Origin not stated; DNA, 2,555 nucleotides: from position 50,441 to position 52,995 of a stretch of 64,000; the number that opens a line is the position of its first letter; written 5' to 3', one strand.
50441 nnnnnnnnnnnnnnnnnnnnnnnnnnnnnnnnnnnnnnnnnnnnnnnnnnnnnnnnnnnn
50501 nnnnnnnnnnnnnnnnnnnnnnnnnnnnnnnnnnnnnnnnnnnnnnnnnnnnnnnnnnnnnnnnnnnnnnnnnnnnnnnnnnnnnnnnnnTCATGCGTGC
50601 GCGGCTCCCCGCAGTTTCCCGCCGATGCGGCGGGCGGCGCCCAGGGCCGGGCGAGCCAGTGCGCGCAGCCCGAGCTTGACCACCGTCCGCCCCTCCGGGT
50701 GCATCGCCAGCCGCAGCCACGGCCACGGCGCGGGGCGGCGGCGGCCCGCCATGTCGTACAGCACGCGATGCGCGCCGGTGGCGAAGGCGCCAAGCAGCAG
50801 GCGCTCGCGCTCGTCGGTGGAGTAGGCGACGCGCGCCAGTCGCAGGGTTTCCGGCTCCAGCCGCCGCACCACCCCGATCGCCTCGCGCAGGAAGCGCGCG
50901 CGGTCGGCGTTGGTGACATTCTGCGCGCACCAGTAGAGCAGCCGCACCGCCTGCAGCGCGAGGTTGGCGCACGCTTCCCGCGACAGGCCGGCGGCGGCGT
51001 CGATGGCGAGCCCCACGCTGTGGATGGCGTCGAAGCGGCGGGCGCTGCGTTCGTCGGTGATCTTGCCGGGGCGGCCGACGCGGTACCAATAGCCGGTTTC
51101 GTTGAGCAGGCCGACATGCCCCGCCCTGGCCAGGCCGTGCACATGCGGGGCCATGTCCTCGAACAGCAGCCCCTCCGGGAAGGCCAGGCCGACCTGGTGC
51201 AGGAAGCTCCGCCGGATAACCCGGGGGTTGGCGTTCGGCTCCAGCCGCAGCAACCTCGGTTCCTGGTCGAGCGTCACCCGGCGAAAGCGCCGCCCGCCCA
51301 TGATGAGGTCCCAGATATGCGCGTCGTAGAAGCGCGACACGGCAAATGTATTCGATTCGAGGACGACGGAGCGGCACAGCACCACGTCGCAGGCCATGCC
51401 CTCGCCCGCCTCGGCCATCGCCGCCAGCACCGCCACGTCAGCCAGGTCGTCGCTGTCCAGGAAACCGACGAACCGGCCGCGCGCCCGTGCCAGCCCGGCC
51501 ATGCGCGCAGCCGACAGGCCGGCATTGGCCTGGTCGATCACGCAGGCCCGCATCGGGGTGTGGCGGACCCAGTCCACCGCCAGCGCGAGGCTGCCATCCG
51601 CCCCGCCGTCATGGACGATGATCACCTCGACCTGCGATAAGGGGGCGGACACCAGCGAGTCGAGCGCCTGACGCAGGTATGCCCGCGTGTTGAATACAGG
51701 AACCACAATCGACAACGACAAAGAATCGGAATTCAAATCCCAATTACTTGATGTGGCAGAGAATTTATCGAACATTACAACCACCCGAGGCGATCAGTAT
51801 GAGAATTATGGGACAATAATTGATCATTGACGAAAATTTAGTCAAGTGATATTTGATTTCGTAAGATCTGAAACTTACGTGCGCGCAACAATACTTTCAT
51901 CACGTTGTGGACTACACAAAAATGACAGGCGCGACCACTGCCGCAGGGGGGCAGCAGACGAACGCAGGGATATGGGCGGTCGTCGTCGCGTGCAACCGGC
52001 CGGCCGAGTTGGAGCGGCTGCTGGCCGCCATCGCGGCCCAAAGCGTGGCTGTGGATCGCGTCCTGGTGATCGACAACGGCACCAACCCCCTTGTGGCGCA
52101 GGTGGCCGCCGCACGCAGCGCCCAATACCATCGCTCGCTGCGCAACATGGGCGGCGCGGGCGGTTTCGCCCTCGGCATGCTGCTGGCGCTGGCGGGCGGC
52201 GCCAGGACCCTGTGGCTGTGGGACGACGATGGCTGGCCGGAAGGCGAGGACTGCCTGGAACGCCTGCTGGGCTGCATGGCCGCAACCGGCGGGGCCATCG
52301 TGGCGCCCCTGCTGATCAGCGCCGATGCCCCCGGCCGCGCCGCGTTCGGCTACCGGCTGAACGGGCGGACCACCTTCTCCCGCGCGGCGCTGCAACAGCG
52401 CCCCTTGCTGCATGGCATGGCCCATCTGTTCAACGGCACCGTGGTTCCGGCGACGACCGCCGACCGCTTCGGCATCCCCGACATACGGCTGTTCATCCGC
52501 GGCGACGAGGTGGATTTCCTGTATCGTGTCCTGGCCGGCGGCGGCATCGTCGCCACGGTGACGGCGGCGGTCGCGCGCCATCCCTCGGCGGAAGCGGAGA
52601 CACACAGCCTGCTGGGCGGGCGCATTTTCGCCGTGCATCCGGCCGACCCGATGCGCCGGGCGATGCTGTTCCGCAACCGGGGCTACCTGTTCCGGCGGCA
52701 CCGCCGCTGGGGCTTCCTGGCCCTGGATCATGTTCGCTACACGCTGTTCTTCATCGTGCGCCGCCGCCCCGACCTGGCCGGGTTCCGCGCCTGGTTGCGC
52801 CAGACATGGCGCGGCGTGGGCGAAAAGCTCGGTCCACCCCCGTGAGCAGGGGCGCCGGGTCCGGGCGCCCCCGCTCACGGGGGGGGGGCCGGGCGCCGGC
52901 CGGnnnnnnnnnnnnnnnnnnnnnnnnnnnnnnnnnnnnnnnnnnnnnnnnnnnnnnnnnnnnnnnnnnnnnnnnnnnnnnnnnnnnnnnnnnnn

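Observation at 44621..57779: Candidate undescribed FNR-controlled cell-surface locus: Galf-glycan genes, OM barrel and four secreted proteins of unknown function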

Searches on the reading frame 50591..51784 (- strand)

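Call 6: search_protein_families(library=pfam, proteins=[window:50591-51784:-], max_evalue=0.01)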
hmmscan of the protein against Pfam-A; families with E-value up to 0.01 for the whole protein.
window:50591-51784:- (397 aa): 3 families
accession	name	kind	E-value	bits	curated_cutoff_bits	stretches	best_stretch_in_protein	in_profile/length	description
PF00535.33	Glycos_transf_2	-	2.4e-23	83.3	23.3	1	25-155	1-131/168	Glycosyl transferase family 2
PF13641.12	Glyco_tranf_2_3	-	1.3e-05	25.8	27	1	24-137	3-121/230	Glycosyltransferase like family 2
PF10111.15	Glyco_tranf_2_2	-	0.0049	16.8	27.3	1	27-126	3-105/276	Glycosyltransferase like family 2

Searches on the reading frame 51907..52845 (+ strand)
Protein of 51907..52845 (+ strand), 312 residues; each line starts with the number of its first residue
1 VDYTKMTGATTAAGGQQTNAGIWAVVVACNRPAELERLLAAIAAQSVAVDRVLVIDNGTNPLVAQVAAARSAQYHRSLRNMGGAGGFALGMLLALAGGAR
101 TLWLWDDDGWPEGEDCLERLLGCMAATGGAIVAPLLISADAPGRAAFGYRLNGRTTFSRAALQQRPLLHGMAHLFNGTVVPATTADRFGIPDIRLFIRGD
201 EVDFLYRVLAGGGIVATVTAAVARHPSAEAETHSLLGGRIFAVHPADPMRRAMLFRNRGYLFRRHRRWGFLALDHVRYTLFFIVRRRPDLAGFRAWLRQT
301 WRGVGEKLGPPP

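Call 6: search_protein_families(library=pfam, proteins=[window:51907-52845:+], max_evalue=0.01)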
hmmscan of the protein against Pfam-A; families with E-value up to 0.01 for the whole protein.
window:51907-52845:+ (312 aa): 1 family
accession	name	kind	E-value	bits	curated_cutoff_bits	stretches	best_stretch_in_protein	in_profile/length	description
PF00535.33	Glycos_transf_2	-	1.4e-08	35.3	23.3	1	24-143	2-122/168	Glycosyl transferase family 2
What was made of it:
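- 51922..52845 (+): GlfT1-like galactofuranosyltransferase (GT2). Pfam PF00535 (call 6).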

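Call 38: search_protein_families(library=ncbifam, proteins=[window:51907-52845:+], max_evalue=0.01)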
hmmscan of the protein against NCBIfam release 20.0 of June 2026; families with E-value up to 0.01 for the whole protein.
window:51907-52845:+ (312 aa): 4 families
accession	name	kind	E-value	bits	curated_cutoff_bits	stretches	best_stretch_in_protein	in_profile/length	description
NF050113.1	gal_furan_GlfT1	equivalog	5.3e-71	239.3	330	1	22-307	1-287/290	galactofuranosyltransferase GlfT1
TIGR01556.1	rhamnosyltran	subfamily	3.8e-11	42.7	200.55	1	32-282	5-256/281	rhamnosyltransferase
TIGR03965.1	mycofact_glyco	equivalog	1.3e-05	24.3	280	1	23-142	77-198/467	mycofactocin biosynthesis glycosyltransferase MftF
NF041875.1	EPS_EpsD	equivalog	0.0017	17.8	370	1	25-125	4-105/325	exopolysaccharide biosynthesis glycosyltransferase EpsD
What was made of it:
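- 51922..52845 (+): NCBIfam NF050113, E 5e-71, 239 bits, below the 330-bit cutoff (call 38).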
